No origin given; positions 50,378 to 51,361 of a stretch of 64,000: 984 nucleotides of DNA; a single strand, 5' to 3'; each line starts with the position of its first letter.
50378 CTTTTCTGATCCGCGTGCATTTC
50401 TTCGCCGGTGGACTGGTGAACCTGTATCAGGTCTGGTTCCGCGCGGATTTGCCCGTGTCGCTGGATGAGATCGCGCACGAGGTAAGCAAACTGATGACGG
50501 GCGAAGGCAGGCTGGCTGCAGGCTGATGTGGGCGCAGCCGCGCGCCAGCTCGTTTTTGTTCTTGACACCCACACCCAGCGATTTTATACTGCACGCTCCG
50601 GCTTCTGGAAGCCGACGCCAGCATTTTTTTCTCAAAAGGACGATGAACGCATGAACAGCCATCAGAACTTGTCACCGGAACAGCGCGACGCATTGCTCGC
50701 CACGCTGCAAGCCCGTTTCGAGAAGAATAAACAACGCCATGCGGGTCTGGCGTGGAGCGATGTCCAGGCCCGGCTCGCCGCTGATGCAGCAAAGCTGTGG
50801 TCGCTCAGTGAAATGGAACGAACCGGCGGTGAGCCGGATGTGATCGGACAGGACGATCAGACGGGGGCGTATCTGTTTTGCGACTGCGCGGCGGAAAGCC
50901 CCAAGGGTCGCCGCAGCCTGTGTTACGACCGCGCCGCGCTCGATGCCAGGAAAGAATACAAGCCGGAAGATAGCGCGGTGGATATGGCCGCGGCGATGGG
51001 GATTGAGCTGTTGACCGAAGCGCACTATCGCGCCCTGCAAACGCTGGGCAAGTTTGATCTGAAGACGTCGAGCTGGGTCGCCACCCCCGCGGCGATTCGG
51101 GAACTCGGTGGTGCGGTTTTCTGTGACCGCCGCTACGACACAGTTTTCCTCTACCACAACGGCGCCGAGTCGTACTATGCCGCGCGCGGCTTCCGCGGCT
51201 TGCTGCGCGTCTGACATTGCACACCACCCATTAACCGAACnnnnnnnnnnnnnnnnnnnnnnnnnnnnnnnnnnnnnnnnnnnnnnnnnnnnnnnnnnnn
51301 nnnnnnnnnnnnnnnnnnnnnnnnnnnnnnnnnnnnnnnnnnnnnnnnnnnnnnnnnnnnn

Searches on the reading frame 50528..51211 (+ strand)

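Call 3: search_protein_families(library=pfam, proteins=[window:50528-51211:+], max_evalue=0.01)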
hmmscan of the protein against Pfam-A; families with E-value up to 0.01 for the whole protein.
window:50528-51211:+ (228 aa): 1 family
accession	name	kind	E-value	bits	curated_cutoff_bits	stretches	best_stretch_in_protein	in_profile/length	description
PF14066.11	DUF4256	-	8.3e-90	299.5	27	1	56-228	1-173/173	Protein of unknown function (DUF4256)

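Call 4: search_protein_families(library=ncbifam, proteins=[window:50528-51211:+], max_evalue=0.01)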
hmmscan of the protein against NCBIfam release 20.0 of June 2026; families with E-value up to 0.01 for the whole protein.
window:50528-51211:+ (228 aa): 0 families
